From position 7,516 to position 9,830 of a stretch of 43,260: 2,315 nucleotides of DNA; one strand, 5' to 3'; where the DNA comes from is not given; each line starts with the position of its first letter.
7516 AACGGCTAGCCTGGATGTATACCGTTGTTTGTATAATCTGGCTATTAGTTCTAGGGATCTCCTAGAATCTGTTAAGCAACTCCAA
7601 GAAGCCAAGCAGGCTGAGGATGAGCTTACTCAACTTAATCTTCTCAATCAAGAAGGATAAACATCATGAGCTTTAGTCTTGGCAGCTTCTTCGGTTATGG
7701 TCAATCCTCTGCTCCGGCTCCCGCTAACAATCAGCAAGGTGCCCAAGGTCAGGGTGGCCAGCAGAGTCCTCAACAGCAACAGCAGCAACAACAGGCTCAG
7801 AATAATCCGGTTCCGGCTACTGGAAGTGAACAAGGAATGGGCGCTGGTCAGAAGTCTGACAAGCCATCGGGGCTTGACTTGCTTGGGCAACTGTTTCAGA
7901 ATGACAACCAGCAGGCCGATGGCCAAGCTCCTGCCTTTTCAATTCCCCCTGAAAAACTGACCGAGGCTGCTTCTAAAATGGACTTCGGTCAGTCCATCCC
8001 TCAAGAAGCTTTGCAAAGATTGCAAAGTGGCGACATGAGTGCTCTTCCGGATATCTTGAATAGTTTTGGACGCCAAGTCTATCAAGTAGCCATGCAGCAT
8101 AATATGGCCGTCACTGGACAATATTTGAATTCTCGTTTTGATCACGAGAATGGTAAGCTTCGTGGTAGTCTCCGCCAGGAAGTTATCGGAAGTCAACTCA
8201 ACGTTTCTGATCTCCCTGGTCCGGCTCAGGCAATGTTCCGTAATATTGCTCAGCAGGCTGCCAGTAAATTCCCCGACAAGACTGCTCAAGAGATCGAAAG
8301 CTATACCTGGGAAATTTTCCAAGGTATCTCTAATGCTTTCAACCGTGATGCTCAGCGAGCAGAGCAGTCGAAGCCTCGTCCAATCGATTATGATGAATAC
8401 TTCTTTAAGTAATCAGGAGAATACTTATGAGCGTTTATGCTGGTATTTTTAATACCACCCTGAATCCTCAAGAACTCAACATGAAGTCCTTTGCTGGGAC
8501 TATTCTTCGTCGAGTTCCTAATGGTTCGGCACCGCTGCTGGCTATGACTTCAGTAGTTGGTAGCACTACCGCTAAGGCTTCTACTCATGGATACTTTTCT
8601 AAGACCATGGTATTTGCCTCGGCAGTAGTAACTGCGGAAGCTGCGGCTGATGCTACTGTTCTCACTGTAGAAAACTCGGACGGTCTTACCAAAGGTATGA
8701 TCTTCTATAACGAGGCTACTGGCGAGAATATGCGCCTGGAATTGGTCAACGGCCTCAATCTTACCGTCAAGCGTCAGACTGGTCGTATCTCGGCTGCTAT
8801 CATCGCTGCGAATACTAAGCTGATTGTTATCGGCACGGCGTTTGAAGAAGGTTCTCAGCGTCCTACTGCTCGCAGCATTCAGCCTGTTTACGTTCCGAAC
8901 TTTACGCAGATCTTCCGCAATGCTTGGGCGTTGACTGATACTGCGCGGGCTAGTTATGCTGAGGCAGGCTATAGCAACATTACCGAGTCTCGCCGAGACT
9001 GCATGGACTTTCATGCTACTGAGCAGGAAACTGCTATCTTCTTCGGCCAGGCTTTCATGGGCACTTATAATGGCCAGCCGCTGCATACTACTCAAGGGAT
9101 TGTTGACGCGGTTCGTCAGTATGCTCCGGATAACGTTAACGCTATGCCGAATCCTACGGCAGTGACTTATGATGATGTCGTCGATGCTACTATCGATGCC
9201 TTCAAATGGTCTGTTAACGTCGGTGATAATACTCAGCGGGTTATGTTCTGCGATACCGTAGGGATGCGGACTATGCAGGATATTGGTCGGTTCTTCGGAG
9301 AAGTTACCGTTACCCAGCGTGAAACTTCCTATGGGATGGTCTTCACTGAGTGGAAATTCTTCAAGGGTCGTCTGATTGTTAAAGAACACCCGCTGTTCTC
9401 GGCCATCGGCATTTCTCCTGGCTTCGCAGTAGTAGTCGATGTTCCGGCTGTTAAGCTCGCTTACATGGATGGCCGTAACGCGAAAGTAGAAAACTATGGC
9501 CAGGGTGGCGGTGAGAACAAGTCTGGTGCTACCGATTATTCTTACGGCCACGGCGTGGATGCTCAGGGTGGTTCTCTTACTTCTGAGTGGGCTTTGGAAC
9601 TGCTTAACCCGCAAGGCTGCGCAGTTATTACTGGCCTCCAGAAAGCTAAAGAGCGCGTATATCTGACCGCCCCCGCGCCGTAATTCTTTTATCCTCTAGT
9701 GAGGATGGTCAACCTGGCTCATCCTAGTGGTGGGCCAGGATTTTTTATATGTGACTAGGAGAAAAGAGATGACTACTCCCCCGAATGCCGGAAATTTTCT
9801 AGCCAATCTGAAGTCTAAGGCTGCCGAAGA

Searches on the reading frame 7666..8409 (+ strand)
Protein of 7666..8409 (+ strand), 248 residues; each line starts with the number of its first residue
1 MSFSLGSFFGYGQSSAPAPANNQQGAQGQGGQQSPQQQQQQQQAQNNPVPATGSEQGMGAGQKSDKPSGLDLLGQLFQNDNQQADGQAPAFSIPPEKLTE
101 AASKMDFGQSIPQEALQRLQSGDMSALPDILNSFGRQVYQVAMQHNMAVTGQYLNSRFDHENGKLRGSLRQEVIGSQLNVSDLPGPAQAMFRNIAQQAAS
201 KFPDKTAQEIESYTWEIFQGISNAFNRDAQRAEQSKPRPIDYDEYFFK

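Call 3: search_protein_families(library=pfam, proteins=[window:7666-8409:+], max_evalue=1)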
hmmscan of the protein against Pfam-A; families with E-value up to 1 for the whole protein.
window:7666-8409:+ (248 aa): 0 families

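Call 4: search_protein_families(library=phrogs, proteins=[window:7666-8409:+], max_evalue=0.01)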
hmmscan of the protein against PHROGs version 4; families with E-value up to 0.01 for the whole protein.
window:7666-8409:+ (248 aa): 1 family
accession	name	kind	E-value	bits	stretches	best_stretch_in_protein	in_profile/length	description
phrog_16263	-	unknown function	2.2e-172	572.2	1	1-248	1-248/248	-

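Call 102: search_protein_families(library=ncbifam, proteins=[window:7666-8409:+], max_evalue=0.01)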
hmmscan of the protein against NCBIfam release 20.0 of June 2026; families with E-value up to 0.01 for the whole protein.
window:7666-8409:+ (248 aa): 0 families

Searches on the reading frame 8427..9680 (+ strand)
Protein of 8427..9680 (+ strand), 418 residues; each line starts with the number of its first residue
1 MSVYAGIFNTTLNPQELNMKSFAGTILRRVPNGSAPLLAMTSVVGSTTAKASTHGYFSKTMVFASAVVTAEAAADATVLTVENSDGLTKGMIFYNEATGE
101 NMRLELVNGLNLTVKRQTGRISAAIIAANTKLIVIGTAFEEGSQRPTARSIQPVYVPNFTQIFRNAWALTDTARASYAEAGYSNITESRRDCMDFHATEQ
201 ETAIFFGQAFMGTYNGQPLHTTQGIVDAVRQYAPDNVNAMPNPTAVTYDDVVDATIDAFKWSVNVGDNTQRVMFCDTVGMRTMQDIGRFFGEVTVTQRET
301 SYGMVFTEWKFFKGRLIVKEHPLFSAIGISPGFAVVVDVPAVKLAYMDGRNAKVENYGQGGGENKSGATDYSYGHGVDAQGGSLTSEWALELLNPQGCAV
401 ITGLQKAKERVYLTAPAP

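Call 3: search_protein_families(library=pfam, proteins=[window:8427-9680:+], max_evalue=1)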
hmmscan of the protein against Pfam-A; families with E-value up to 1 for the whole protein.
window:8427-9680:+ (418 aa): 1 family
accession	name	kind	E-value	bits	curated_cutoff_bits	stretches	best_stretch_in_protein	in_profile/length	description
PF17236.8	SU10_MCP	-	4.2e-27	95.8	24.1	1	14-405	11-292/292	SU10 major capsid protein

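Call 4: search_protein_families(library=phrogs, proteins=[window:8427-9680:+], max_evalue=0.01)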
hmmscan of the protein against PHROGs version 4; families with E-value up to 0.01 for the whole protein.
window:8427-9680:+ (418 aa): 1 family
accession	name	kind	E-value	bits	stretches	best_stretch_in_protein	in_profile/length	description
phrog_1328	-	head and packaging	3.1e-86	291.8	1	1-417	3-319/583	major head protein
